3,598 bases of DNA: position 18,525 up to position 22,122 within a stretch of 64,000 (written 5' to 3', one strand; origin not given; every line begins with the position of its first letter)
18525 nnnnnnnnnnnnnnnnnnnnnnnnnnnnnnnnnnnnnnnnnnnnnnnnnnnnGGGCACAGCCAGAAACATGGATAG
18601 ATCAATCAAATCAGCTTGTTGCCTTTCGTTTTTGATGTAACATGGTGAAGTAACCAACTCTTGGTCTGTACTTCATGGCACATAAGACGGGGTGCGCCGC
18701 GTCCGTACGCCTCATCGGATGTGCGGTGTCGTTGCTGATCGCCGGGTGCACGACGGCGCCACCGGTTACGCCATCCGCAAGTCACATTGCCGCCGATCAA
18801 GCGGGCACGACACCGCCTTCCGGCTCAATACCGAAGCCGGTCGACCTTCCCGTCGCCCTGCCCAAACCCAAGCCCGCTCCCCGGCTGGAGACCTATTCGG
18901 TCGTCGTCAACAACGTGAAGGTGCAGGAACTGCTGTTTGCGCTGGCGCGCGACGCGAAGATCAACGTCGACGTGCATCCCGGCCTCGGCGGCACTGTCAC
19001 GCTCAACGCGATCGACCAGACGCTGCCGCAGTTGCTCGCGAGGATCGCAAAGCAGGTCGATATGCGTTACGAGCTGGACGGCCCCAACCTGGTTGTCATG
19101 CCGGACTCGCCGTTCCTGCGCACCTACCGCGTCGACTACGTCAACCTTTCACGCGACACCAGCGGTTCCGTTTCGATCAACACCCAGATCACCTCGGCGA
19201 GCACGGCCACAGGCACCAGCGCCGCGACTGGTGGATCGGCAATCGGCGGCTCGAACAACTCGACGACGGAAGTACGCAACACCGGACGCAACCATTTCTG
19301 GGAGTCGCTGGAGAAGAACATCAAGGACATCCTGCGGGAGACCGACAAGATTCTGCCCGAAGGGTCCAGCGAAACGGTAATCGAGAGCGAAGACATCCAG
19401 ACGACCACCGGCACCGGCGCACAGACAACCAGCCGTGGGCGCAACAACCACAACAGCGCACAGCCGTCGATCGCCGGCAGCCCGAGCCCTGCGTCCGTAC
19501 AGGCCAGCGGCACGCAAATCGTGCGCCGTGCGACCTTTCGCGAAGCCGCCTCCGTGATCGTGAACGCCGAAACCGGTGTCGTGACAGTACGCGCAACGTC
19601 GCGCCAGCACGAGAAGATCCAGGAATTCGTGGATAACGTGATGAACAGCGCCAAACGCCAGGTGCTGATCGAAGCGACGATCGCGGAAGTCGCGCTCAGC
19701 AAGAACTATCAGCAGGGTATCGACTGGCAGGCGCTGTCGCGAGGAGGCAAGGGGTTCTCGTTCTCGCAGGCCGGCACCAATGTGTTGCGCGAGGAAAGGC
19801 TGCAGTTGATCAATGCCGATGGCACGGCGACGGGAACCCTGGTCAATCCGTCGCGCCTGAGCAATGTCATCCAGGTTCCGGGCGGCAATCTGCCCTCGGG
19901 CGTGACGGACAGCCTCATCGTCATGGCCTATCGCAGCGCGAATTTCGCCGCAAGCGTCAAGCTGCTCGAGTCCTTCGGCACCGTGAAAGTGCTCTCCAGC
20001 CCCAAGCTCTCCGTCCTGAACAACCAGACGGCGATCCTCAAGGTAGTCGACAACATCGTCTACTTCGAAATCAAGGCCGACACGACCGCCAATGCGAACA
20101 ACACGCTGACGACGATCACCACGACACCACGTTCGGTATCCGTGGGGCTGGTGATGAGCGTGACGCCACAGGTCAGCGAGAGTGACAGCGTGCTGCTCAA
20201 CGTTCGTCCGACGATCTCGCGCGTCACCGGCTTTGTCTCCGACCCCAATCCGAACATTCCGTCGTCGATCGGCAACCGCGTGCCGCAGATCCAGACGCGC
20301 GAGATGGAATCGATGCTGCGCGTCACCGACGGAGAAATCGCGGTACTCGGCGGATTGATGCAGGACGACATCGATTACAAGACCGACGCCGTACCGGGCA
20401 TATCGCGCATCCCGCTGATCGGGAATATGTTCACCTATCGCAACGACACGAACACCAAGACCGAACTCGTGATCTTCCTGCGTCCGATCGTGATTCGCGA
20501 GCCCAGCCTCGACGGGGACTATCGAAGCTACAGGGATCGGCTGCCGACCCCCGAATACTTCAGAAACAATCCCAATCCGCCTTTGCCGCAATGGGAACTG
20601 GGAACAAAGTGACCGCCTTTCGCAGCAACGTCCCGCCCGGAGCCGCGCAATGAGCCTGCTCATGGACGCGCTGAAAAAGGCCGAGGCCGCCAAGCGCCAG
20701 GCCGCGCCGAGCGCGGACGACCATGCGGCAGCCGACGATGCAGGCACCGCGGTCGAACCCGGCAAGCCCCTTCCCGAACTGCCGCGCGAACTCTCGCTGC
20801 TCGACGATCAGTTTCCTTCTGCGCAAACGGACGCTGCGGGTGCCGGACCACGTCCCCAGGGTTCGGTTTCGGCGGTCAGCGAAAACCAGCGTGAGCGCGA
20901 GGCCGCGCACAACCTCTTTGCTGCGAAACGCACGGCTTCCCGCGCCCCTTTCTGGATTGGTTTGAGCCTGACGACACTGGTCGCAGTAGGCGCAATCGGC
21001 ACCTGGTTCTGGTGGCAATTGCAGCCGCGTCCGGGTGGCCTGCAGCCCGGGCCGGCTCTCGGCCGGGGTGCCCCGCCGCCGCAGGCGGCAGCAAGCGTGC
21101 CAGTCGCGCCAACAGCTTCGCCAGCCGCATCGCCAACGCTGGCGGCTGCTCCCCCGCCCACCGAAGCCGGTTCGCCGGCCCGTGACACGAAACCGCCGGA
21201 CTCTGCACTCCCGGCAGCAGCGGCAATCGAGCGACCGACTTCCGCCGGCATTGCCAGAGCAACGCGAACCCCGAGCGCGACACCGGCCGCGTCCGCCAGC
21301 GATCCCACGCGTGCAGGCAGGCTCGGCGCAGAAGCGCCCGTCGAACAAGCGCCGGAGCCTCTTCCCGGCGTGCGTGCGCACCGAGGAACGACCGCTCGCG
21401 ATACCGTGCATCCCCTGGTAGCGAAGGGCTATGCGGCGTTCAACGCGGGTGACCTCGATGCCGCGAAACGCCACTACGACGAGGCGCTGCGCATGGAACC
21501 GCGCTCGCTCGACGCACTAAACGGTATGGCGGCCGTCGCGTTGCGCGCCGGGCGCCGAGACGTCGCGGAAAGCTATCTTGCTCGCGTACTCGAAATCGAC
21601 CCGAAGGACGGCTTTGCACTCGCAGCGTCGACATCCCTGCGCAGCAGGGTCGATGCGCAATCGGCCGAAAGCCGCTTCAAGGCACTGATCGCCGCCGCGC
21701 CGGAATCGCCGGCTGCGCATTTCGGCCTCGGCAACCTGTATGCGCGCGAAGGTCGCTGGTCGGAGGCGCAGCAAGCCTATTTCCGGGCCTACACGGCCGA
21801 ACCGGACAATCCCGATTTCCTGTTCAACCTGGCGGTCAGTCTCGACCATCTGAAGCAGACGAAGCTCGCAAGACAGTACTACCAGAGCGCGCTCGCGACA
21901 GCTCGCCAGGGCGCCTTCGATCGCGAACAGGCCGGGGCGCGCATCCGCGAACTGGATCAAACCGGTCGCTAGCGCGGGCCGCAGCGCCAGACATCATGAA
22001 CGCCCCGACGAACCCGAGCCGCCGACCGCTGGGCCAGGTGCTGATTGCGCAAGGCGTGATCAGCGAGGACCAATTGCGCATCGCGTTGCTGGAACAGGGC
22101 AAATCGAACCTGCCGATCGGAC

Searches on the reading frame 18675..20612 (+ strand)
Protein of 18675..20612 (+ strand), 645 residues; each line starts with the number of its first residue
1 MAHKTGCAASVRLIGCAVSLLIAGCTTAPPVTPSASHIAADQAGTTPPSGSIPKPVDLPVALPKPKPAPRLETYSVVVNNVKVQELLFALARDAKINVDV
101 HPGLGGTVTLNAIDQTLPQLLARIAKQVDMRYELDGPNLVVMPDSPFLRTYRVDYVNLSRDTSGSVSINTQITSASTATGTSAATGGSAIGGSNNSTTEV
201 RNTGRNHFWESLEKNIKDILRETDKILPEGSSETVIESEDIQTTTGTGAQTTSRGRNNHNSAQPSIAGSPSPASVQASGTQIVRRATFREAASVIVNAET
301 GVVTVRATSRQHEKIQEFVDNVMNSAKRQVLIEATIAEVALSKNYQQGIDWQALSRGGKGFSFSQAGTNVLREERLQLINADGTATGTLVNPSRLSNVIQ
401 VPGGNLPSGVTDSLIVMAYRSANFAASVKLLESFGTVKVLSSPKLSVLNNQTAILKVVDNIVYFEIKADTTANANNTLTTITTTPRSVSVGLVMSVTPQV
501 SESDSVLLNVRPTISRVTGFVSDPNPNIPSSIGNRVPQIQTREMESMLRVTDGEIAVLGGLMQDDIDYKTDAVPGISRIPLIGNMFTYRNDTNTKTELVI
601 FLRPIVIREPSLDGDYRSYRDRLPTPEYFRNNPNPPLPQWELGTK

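Call 4: search_protein_families(library=pfam, proteins=[window:18675-20612:+], max_evalue=0.01)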
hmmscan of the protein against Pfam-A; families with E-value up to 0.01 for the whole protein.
window:18675-20612:+ (645 aa): 2 families
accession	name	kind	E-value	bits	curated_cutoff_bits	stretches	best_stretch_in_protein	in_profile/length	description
PF00263.26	Secretin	-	2.5e-39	135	27.5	1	431-608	2-169/169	Bacterial type II and III secretion system protein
PF07655.18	Secretin_N_2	-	8.2e-06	26.7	23.4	1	149-222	2-79/91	Secretin N-terminal domain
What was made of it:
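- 18675..20612 (+): MshL-type secretin, probable lipoprotein (lipobox LIAGC). Secretin and Secretin_N_2 (call 4).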

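Call 8: search_protein_families(library=ncbifam, proteins=[window:18675-20612:+], max_evalue=0.01)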
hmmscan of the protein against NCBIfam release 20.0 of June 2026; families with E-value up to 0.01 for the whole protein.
window:18675-20612:+ (645 aa): 9 families
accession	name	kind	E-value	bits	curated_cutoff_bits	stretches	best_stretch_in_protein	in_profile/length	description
TIGR02519.1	pilus_MshL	equivalog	6e-76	255.2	250.2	1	294-607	1-290/290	pilus (MSHA type) biogenesis protein MshL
TIGR02517.1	type_II_gspD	equivalog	3.9e-51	174.2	351.35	1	215-610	218-593/600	type II secretion system secretin GspD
TIGR02515.1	IV_pilus_PilQ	subfamily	3.4e-36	125.2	284.35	1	287-607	130-427/428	type IV pilus secretin PilQ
TIGR02516.1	type_III_yscC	equivalog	8.7e-30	103.7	238.45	1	288-608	195-462/463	type III secretion system outer membrane ring subunit SctC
NF010083.0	PRK13568.1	equivalog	8.1e-24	84.2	554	2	430-608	258-418/419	DNA uptake porin HofQ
NF042912.1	Amuc_1098_fam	equivalog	5.3e-16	57.8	750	2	488-604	662-793/805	Amuc_1098 family type IV pilus outer membrane protein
NF011873.0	PRK15346.1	equivalog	5.7e-15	55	524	1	420-600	325-486/499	EscC/YscC/HrcC family type III secretion system outer membrane ring protein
TIGR02520.1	pilus_B_mal_scr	equivalog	6.4e-13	48.1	287.65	1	415-579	330-490/513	PilN family type IVB pilus formation outer membrane protein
NF007851.2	PRK10560.1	exception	2.6e-12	46.3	598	1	436-607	256-409/412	DNA uptake porin HofQ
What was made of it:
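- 18675..20612 (+): TIGR02519 pilus_MshL 255.2 bits against a 250.2 cutoff (call 8).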

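Call 59: search_solved_structures(query=window:18675-20612:+, max_evalue=0.00001)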
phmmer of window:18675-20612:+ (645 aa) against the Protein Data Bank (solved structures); distinct sequences matched with E-value up to 0.00001: 19.
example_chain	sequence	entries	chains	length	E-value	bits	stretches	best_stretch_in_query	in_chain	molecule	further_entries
5w68_A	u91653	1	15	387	9.3e-23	83.9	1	266-615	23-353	Putative type II secretion protein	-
5zdh_A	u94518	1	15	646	3.1e-22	82.1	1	266-615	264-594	Type II secretion system protein D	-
5wln_G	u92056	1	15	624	3.5e-21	78.6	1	236-610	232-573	Type II secretion system protein D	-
3jc8_Qa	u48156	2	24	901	2.9e-20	75.6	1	287-609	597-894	PilQ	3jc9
6i1y_A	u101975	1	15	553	3.7e-18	68.7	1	314-614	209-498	General secretion pathway protein GspD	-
9k8v_A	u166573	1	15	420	1.6e-17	66.6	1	292-615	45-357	General secretion pathway protein D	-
5wq7_A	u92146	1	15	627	1.6e-17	66.6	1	294-618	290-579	Putative type II secretion system protein D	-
5wq9_A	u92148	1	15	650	2.1e-17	66.2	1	292-615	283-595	Type II secretion system protein D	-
6i1x_A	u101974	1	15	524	3.9e-17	65.3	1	315-612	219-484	Type II secretion system protein D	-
5wq8_A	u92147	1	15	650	4.4e-17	65.1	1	292-615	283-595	Type II secretion system protein D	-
6hcg_A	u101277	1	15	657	1.3e-16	63.6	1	300-610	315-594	Type II secretion system protein D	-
6ve2_A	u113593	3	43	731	3.2e-14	55.7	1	296-609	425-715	Fimbrial assembly protein PilQ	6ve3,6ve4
9x0w_A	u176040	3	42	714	4.4e-14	55.2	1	296-609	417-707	Fimbrial assembly protein PilQ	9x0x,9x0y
9sh1_A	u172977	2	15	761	8.2e-10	41.1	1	415-607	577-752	Type IV pilus biogenesis and competence protein PilQ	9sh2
7ofh_A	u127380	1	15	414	9.2e-10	40.9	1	390-608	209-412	Virion export protein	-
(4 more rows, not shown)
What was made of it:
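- The best PDB sequence matches of the secretin are T2SS GspD (9e-23, against PilQ 3e-20; call 59).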

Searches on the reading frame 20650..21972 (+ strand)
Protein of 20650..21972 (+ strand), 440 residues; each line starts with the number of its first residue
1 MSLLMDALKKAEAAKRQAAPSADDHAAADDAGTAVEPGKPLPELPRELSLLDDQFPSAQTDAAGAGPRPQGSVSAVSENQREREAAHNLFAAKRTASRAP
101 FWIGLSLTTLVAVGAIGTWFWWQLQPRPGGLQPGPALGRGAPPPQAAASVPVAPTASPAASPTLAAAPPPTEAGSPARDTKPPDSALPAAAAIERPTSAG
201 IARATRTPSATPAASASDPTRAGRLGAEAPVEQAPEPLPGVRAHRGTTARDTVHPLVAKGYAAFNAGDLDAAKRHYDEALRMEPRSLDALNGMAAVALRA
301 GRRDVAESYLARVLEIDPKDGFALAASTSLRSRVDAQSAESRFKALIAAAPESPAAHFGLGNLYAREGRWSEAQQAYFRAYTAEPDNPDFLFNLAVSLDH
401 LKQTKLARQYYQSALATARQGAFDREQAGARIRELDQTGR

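Call 4: search_protein_families(library=pfam, proteins=[window:20650-21972:+], max_evalue=0.01)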
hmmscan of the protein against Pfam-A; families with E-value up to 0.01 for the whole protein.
window:20650-21972:+ (440 aa): 18 families
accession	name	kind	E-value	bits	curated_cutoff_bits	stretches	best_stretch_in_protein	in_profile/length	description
PF07719.23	TPR_2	-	9.8e-19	66.3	27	2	257-285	5-33/34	Tetratricopeptide repeat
PF13432.12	TPR_16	-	1e-17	64.6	32.7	3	258-320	2-64/65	Tetratricopeptide repeat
PF14559.12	TPR_19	-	2.8e-17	63.2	25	3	266-320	4-58/68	Tetratricopeptide repeat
PF00515.34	TPR_1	-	1.1e-16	60.3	27.8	2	355-387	2-34/34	Tetratricopeptide repeat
PF13431.12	TPR_17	-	7.8e-15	54.3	24.4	2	378-409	3-34/34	Tetratricopeptide repeat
PF13428.12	TPR_14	-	1.6e-13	50.3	23.5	2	354-395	1-42/44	Tetratricopeptide repeat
PF13181.12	TPR_8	-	4.7e-13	48.6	25.7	0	256-284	4-32/34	Tetratricopeptide repeat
PF13176.12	TPR_7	-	1.3e-09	37.8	27.9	1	356-388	1-33/36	Tetratricopeptide repeat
PF13424.12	TPR_12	-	4.3e-09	36.9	30.1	2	257-318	7-76/77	Tetratricopeptide repeat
PF13414.12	TPR_11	-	2.9e-07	30.5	26.8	1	361-396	1-36/42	TPR repeat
PF25064.1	ARM_TT21_5th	-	2.3e-06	28.3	27.8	1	263-313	11-61/117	TT21 fifth ARM repeats domain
PF23914.1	TPR_CcmH_CycH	-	1.1e-05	25.7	42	0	351-401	47-97/158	Cytochrome c-type biogenesis protein H TPR domain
PF13174.12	TPR_6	-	5.7e-05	23.9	26.3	0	391-415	3-27/33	Tetratricopeptide repeat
PF04733.20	Coatomer_E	-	0.00036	20.5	21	0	285-337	199-251/290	Coatomer epsilon subunit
PF24575.1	TPR_Slam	-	0.002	18.9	35.2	0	357-408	50-101/104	Surface lipoprotein assembly modifier, N-terminal TPR repeats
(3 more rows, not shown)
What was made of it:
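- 20650..21972 (+): MshN-like TPR protein with one TM helix. Multiple TPR families (call 4).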

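Call 8: search_protein_families(library=ncbifam, proteins=[window:20650-21972:+], max_evalue=0.01)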
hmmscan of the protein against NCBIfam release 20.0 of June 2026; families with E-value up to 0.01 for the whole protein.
window:20650-21972:+ (440 aa): 23 families
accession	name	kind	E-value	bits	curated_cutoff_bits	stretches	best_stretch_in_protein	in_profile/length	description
TIGR02917.1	PEP_TPR_lipo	equivalog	2.5e-17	62.1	312.2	2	252-358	124-231/899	XrtA/PEP-CTERM system TPR-repeat protein PrsT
NF033920.0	C39_PA2778_fam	equivalog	9.4e-17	61.3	150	2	324-418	160-254/255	PA2778 family cysteine peptidase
TIGR02552.1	LcrH_SycD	equivalog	7.5e-14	51.6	104.8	1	337-420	35-118/136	SycD/LcrH family type III secretion system chaperone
TIGR02521.1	type_IV_pilW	equivalog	1.9e-12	47.2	154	2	335-417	46-128/234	type IV pilus biogenesis/stability protein PilW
NF040959.1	MamA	equivalog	2.2e-10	40.3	200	1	294-416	44-167/204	magnetosome protein MamA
TIGR02795.1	tol_pal_ybgF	equivalog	7.3e-10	39.5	90.1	1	337-413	19-101/119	tol-pal system protein YbgF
NF047371.1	FlcA_CTERM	equivalog_domain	9.8e-08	30.9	300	1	334-418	453-537/646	periplasmic flagellar collar protein FlcA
NF053607.1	CHU_0125_OmpA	equivalog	4.7e-07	28.7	620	1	254-350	20-117/639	CHU_0125 family OmpA-like outer membrane integrity protein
NF008520.0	PRK11447.1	equivalog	1.3e-06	26.6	858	1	256-413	354-520/1157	cellulose synthase complex outer membrane protein BcsC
NF033758.1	gliding_GltE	equivalog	1.9e-06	27.2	225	1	335-415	271-352/411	adventurous gliding motility TPR repeat lipoprotein GltE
NF033762.1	social_mot_Tgl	equivalog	9.4e-06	25.1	225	1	269-421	82-237/252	social motility TPR repeat lipoprotein Tgl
NF007302.0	PRK09782.1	equivalog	1.2e-05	23.6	1223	1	257-413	549-705/990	phage receptor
TIGR00540.1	TPR_hemY_coli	hypoth_equivalog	1.3e-05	24.2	142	1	342-414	314-385/385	heme biosynthesis-associated TPR protein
NF052415.1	T3SS_chap_SctY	equivalog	2e-05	25.1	70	0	337-416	23-105/106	type III secretion apparatus assembly chaperone SctY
NF047507.1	TPR_BatC_Lepto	exception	4.9e-05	22.9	175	1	356-409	98-147/214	TPR repeat-containing protein BatC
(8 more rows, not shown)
